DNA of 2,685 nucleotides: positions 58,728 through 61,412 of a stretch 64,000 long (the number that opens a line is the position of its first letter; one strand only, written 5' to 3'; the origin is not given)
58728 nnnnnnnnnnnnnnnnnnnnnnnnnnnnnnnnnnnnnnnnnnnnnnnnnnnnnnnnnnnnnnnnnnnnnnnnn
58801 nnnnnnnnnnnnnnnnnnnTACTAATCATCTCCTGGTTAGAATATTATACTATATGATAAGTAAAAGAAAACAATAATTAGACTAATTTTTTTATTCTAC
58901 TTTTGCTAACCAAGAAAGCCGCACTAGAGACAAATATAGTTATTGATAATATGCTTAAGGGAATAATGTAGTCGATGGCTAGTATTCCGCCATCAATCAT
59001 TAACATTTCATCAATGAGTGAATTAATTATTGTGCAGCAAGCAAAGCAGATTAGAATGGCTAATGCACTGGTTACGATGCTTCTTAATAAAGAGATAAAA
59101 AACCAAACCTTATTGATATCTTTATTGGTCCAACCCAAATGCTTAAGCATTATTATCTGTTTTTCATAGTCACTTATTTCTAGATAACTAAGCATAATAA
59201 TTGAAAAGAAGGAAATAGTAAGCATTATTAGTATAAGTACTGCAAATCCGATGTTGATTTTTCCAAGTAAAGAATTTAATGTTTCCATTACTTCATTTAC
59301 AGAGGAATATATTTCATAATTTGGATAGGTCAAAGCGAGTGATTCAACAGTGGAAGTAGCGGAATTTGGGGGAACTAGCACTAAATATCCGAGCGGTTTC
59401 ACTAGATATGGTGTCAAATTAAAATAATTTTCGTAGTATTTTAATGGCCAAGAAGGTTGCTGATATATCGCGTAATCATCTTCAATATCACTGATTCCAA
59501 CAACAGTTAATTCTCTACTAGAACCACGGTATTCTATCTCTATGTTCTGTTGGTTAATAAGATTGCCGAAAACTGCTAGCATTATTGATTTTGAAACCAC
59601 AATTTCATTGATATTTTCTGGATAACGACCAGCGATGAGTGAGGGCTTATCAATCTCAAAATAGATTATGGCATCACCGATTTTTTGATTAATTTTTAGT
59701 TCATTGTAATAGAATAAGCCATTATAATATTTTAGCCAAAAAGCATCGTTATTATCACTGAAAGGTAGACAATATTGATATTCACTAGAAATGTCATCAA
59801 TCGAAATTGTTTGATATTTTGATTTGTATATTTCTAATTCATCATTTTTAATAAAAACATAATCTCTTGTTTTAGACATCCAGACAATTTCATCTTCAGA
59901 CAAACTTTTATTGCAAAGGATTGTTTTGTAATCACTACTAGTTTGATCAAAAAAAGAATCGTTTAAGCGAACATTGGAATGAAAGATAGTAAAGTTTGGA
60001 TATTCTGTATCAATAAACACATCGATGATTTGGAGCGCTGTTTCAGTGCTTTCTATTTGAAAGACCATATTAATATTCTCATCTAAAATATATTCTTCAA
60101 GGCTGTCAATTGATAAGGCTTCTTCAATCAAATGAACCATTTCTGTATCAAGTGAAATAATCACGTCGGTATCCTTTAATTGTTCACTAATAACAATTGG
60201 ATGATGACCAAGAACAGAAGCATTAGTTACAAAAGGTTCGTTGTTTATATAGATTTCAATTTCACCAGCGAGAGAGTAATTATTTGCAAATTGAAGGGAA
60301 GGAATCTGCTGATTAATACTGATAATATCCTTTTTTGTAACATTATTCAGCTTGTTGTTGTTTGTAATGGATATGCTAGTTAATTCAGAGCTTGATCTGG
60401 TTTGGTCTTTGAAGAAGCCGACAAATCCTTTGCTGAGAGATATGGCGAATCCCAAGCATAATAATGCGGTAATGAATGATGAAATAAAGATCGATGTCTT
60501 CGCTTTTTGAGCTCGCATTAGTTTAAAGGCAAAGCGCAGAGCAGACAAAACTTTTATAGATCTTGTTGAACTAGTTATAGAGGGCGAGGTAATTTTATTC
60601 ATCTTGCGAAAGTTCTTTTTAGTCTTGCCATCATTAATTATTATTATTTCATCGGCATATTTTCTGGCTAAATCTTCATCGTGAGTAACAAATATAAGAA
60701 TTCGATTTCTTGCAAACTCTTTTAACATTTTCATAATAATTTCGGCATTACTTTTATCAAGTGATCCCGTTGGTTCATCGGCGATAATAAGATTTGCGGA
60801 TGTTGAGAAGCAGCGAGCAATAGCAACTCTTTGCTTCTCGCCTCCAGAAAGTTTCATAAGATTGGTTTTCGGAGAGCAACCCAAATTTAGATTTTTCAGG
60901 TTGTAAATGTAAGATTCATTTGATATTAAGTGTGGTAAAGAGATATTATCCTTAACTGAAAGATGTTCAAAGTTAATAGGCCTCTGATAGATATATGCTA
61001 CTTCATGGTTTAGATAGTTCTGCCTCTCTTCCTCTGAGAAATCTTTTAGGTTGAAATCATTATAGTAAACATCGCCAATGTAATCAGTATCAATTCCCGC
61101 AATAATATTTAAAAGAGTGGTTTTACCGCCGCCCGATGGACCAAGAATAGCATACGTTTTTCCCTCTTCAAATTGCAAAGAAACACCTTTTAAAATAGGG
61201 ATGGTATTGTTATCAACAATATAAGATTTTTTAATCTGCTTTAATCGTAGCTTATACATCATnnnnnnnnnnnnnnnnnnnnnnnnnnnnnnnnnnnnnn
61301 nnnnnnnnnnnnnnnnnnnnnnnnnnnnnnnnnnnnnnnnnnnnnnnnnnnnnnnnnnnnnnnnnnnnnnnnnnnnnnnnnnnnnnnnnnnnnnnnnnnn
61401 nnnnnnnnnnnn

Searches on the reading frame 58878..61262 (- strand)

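Call 71: search_protein_families(library=ncbifam, proteins=[window:58878-61262:-], max_evalue=1e-10)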
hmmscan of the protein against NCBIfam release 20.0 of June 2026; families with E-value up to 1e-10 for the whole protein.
window:58878-61262:- (794 aa): 162 families (the best 25 are shown)
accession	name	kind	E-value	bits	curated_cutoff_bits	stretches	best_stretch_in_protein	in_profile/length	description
TIGR03608.1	L_ocin_972_ABC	subfamily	1.3e-48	165.3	254.85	1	19-207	9-204/206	putative bacteriocin export ABC transporter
TIGR02211.1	LolD_lipo_ex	equivalog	1.1e-44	152.7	307.75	1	5-213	2-218/221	lipoprotein-releasing ABC transporter ATP-binding protein LolD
TIGR02315.1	ABC_phnC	equivalog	1.1e-36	126.4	266.1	1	5-213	2-223/243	phosphonate ABC transporter ATP-binding protein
TIGR02673.1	FtsE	equivalog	4.7e-36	124.5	264.85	1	6-213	3-214/214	cell division ATP-binding protein FtsE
TIGR02857.1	CydD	equivalog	1.1e-35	123.7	435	1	5-207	322-527/529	thiol reductant ABC exporter subunit CydD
NF007879.0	PRK10584.1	equivalog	1.8e-35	122.7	336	1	6-215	8-225/228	putative ABC transporter ATP-binding protein YbbA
NF007826.0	PRK10535.1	equivalog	8.1e-35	120.2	966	1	4-260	4-276/648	macrolide ABC transporter ATP-binding protein/permease MacB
NF008639.0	PRK11629.1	equivalog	1.9e-34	119.1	360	1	6-218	8-228/234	lipoprotein-releasing ABC transporter ATP-binding protein LolD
NF038007.1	ABC_ATP_DarD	equivalog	6.1e-34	117.4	375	1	5-213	2-217/218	darobactin export ABC transporter ATP-binding protein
NF043075.1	MMSYN1_0197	equivalog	1.5e-32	112.9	550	1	5-215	3-212/341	spermidine/putrescine ABC transporter ATP-binding protein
TIGR02982.1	heterocyst_DevA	subfamily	7.6e-32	110.7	295.8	1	5-213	2-218/220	ABC exporter ATP-binding subunit, DevA family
TIGR04521.1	ECF_ATPase_2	equivalog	1e-30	106.8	330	1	7-250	3-258/279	energy-coupling factor transporter ATPase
TIGR02142.1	modC_ABC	equivalog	8.1e-30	104.2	285.05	1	32-217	21-213/353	molybdenum ABC transporter ATP-binding protein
NF006987.0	PRK09452.1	equivalog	5.2e-29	101.1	482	1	5-216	18-228/378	spermidine/putrescine ABC transporter ATP-binding protein PotA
NF010068.0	PRK13548.1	equivalog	8.3e-29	100.5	261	1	17-229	14-236/261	heme ABC transporter ATP-binding protein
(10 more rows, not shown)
